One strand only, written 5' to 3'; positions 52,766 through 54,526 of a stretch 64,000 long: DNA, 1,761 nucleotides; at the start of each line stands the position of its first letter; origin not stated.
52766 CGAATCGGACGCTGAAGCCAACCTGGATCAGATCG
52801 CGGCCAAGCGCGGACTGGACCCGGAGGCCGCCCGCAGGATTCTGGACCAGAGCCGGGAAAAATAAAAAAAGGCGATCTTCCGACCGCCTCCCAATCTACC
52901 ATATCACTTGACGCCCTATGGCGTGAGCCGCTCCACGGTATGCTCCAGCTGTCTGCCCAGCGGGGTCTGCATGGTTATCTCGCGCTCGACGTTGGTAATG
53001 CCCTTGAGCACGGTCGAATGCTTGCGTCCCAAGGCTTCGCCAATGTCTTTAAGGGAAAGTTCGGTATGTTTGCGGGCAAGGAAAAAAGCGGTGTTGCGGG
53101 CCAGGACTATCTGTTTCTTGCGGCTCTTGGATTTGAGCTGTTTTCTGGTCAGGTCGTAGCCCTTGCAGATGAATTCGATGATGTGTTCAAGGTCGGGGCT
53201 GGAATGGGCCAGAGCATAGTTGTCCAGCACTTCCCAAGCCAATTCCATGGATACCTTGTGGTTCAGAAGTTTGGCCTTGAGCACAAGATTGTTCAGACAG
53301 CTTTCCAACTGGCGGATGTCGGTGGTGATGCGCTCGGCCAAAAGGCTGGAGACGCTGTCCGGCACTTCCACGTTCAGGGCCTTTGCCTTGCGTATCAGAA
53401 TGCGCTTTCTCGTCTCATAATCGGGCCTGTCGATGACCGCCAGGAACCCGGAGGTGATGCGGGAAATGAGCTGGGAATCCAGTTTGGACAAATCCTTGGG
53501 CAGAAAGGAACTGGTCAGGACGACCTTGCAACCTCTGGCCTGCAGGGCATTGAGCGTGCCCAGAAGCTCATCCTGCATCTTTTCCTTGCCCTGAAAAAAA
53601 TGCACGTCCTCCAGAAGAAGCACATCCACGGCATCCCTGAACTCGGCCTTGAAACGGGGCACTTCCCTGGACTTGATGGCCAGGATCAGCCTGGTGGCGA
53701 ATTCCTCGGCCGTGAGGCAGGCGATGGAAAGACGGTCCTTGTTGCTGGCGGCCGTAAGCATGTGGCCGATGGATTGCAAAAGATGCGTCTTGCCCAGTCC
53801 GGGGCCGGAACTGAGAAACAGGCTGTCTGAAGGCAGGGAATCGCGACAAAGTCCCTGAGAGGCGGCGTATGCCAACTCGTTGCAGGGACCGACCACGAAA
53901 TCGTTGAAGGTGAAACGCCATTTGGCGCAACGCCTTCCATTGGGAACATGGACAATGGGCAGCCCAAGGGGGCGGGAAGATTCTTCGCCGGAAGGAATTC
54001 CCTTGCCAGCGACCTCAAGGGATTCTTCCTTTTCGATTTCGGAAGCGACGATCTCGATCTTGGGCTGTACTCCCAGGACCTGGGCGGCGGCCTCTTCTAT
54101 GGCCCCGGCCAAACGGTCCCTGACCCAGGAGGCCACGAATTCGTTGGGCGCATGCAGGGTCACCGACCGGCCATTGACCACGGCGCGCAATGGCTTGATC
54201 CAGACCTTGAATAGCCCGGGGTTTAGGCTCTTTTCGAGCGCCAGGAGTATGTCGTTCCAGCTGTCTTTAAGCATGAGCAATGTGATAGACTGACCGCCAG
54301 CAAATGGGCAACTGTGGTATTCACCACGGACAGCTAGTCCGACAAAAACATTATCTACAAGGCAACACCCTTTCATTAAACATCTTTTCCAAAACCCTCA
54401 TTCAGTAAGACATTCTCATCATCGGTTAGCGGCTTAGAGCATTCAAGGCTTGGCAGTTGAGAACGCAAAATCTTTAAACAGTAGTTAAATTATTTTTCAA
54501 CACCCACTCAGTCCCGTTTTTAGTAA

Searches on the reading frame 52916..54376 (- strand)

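Call 22: search_protein_families(library=ncbifam, proteins=[window:52916-54376:-], max_evalue=0.00001)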
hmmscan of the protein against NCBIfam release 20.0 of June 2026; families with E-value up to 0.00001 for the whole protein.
window:52916-54376:- (486 aa): 6 families
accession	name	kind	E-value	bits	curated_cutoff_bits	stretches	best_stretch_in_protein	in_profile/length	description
TIGR00362.1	DnaA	equivalog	2.3e-103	346.6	343.9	1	40-480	1-433/437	chromosomal replication initiator protein DnaA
NF001154.0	PRK00149.3-3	equivalog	4.4e-63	213.9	410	1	40-477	11-451/462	chromosomal replication initiator protein DnaA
NF009087.0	PRK12422.1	equivalog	1.8e-48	165.9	657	1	154-469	107-427/455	chromosomal replication initiator protein DnaA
TIGR03420.1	DnaA_homol_Hda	equivalog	4.5e-20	72.1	194.8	1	156-366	13-207/226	DnaA regulatory inactivator Hda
NF005982.0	PRK08084.1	equivalog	3.8e-06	26.6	268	0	156-375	20-224/235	DnaA inactivator Hda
NF005304.0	PRK06835.1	equivalog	9.5e-06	24.9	215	0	183-312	183-310/330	ATP-binding protein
